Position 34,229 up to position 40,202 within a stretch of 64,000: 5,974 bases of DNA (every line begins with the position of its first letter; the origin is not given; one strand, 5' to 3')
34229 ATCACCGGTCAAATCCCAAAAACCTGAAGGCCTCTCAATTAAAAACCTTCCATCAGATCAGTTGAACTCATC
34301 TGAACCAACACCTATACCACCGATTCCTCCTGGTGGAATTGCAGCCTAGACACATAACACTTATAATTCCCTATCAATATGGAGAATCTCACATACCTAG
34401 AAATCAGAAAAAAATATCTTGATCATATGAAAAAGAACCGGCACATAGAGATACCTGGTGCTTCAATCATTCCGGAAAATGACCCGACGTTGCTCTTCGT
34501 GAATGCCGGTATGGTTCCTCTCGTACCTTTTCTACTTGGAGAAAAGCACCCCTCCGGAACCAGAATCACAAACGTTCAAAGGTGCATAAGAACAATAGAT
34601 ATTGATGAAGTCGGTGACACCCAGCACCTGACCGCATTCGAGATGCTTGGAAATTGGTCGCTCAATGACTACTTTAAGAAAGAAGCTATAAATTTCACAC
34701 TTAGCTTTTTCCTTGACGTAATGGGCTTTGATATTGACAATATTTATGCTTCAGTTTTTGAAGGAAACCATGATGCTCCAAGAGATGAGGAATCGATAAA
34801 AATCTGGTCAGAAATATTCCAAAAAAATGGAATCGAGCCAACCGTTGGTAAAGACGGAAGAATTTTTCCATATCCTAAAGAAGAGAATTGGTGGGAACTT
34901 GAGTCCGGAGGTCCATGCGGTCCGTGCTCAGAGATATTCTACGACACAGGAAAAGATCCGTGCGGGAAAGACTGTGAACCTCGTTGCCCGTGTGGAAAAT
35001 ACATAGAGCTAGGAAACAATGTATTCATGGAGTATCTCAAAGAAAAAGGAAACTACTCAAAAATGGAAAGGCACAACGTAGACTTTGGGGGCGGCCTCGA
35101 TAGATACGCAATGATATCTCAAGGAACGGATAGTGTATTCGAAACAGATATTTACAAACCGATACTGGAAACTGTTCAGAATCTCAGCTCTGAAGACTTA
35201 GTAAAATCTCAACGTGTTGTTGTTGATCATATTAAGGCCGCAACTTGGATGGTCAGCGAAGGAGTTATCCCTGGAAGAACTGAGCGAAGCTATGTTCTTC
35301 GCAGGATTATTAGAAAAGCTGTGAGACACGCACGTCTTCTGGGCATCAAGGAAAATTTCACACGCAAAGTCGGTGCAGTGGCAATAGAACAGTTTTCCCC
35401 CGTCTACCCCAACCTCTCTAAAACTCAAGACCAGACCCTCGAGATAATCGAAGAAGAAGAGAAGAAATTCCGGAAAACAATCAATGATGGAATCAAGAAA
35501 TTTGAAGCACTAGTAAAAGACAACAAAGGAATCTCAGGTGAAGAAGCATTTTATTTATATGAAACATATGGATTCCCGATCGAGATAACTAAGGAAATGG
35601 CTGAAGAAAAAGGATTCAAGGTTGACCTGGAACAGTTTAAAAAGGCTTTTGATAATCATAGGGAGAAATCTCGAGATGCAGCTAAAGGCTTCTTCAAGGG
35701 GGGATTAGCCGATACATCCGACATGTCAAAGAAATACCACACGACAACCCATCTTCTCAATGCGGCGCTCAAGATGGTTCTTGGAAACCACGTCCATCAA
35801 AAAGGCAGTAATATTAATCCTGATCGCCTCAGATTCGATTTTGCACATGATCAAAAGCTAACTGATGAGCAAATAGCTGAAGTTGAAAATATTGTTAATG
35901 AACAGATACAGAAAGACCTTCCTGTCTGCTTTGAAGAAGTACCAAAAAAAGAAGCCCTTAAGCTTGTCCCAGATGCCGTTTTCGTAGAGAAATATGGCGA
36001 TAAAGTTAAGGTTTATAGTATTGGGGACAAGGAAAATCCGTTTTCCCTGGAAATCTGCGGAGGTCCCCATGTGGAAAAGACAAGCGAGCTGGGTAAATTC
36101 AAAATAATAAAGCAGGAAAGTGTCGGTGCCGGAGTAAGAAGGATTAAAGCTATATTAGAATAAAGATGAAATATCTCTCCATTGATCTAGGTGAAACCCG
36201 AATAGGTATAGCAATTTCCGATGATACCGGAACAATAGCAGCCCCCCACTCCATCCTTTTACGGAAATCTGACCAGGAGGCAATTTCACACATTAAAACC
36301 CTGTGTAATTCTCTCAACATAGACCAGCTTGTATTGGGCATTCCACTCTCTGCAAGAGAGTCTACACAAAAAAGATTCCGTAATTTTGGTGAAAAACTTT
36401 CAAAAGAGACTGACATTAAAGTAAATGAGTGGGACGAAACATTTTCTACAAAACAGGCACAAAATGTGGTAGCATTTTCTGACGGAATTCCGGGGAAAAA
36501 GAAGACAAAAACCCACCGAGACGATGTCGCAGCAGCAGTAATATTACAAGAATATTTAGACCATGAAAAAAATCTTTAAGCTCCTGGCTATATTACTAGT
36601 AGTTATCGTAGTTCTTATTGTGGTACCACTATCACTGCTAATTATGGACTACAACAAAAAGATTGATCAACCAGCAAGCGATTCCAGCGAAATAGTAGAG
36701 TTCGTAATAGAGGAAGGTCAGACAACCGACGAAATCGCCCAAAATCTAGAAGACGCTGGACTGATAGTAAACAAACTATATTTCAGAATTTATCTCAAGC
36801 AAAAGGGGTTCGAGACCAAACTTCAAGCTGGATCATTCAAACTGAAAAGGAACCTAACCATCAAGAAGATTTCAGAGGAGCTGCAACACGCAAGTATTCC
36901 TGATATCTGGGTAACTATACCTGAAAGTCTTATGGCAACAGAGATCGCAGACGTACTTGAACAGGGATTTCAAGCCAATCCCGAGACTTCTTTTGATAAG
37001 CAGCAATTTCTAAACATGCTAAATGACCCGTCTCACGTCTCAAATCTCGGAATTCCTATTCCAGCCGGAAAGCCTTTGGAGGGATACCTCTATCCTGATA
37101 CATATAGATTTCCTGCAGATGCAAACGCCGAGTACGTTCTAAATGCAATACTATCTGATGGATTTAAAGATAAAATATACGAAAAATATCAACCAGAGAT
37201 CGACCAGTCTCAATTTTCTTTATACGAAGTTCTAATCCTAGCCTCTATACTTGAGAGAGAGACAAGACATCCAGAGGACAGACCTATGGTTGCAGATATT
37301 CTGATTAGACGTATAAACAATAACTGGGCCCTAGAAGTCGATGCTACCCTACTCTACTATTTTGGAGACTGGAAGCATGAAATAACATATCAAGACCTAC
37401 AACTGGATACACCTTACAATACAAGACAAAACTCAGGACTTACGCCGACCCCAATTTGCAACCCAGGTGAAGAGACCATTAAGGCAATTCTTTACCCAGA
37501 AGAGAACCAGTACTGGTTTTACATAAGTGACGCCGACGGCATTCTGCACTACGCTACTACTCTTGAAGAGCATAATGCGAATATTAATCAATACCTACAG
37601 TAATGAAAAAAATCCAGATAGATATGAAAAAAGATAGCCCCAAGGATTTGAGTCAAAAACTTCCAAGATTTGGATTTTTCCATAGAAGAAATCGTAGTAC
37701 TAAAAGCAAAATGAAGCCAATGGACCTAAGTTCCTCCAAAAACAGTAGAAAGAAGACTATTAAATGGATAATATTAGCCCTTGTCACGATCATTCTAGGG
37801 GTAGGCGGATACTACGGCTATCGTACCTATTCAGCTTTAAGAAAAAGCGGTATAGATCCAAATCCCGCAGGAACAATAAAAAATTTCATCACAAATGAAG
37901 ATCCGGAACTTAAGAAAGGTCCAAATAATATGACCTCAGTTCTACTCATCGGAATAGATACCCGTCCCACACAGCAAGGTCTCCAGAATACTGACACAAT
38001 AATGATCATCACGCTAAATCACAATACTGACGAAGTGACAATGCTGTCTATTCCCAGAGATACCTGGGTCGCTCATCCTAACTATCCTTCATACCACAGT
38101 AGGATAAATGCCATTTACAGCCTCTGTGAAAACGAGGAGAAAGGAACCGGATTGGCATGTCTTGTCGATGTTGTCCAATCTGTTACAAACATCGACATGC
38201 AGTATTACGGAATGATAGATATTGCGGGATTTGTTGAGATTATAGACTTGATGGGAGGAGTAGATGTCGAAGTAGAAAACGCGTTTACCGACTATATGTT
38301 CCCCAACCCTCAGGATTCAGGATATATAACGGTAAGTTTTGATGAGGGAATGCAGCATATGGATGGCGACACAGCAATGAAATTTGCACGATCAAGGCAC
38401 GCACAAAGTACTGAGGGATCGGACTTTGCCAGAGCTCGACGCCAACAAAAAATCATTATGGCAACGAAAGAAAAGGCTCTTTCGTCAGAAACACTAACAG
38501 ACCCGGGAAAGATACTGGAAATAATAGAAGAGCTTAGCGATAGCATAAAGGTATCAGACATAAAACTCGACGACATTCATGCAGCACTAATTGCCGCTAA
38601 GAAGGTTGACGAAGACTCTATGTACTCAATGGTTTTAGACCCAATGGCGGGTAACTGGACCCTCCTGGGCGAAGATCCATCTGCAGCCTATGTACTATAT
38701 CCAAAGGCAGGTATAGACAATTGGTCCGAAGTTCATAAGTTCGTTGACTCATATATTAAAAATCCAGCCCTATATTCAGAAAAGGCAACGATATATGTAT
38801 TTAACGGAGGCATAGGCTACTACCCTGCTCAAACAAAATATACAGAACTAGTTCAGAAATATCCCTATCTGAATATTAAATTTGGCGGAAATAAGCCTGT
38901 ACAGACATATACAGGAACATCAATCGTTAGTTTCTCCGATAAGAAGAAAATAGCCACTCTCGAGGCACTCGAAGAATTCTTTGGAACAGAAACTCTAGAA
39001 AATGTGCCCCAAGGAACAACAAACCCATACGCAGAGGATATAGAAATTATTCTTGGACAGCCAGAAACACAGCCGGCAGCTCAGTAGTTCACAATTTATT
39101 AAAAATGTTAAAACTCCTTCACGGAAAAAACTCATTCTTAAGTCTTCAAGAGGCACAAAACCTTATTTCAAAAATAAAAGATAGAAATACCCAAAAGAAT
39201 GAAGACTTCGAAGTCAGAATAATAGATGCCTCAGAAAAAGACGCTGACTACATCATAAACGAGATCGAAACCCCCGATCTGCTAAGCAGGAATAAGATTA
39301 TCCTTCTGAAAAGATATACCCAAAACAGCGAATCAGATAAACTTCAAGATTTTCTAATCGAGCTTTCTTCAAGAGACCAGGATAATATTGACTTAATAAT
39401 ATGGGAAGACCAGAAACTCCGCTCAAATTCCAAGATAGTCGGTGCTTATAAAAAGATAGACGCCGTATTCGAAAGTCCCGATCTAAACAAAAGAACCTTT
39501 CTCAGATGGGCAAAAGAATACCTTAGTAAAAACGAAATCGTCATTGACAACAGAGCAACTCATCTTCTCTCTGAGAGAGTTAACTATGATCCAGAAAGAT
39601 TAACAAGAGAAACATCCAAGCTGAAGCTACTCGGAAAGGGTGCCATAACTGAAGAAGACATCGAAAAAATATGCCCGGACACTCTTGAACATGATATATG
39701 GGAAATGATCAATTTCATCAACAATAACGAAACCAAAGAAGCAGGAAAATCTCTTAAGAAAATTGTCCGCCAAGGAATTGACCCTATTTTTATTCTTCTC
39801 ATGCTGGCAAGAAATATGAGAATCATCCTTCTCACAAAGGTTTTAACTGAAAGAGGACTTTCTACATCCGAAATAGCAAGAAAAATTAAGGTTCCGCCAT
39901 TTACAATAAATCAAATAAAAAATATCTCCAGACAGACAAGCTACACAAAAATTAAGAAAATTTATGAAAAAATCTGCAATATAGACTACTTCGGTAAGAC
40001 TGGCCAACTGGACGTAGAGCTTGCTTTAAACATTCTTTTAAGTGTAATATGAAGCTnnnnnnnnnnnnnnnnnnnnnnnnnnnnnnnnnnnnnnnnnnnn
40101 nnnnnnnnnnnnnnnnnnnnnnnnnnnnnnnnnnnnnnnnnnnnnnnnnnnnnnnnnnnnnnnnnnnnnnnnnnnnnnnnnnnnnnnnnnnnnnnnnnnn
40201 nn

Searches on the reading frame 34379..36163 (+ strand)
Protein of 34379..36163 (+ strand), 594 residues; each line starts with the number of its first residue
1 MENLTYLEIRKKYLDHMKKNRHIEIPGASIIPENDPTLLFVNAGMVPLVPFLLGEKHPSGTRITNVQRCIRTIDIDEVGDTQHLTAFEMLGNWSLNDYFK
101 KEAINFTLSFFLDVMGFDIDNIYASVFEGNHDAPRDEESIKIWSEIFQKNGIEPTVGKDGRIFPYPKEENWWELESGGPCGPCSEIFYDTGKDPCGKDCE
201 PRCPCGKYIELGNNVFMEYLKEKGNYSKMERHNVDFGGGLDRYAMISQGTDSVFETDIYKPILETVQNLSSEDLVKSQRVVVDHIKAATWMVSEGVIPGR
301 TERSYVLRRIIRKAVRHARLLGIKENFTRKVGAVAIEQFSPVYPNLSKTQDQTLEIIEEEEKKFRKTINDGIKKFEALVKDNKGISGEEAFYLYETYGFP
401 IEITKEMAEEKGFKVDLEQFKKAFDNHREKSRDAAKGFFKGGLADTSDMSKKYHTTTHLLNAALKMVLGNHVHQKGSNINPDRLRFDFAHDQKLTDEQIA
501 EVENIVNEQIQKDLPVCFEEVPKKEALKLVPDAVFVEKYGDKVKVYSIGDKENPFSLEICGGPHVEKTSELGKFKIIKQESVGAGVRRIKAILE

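Call 8: search_protein_families(library=pfam, proteins=[window:34379-36163:+], max_evalue=0.001)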
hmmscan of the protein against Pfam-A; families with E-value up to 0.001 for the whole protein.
window:34379-36163:+ (594 aa): 2 families
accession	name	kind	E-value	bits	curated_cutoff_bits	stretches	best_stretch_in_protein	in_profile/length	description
PF01411.24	tRNA-synt_2c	-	4.1e-128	428.7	30.3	1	8-455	1-451/552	tRNA synthetases class II (A)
PF07973.19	tRNA_SAD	-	2.3e-16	59.9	24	1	543-589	1-43/44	Threonyl and Alanyl tRNA synthetase second additional domain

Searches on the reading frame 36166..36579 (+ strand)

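Call 8: search_protein_families(library=pfam, proteins=[window:36166-36579:+], max_evalue=0.001)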
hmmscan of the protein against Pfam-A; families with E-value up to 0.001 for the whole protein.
window:36166-36579:+ (137 aa): 1 family
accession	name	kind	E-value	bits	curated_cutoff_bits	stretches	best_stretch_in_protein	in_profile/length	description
PF03652.20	RuvX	-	7.4e-33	114.2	29.2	1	1-132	1-133/134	Holliday junction resolvase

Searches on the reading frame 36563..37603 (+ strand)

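Call 8: search_protein_families(library=pfam, proteins=[window:36563-37603:+], max_evalue=0.001)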
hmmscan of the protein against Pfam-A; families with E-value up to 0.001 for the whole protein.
window:36563-37603:+ (346 aa): 1 family
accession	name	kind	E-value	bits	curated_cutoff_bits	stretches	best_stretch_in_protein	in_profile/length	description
PF02618.21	YceG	-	3.3e-75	253.5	32.4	1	47-343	1-275/275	YceG-like family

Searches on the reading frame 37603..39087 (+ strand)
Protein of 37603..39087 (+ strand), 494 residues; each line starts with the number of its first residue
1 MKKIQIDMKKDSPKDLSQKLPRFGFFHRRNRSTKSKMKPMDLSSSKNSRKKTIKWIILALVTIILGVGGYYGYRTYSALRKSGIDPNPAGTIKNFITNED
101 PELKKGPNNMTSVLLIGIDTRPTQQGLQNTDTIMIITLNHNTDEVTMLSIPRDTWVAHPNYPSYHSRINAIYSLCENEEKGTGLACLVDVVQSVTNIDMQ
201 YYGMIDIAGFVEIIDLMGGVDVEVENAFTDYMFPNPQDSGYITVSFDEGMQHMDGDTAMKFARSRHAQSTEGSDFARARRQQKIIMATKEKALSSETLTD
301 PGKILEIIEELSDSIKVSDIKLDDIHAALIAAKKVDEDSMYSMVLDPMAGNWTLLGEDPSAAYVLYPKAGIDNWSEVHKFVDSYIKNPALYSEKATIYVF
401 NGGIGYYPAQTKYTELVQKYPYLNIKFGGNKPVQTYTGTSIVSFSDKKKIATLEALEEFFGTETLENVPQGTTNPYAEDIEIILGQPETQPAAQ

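Call 8: search_protein_families(library=pfam, proteins=[window:37603-39087:+], max_evalue=0.001)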
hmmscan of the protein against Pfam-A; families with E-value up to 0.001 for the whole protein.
window:37603-39087:+ (494 aa): 1 family
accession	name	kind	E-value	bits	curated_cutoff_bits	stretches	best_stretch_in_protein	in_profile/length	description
PF03816.19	LytR_cpsA_psr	-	6.1e-39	134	24.6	1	129-292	1-148/150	LytR_cpsA_psr family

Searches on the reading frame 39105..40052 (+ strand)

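Call 8: search_protein_families(library=pfam, proteins=[window:39105-40052:+], max_evalue=0.001)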
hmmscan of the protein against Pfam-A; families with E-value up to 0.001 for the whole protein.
window:39105-40052:+ (315 aa): 2 families
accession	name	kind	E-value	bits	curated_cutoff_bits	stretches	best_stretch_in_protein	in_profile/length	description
PF21694.2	DNA_pol3_delta_C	-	9.5e-25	87.4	27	1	195-312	1-118/121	DNA polymerase III delta subunit, C-terminal domain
PF06144.19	DNA_pol3_delta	-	4.6e-09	36.8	21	1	5-117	3-116/124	DNA polymerase III, delta subunit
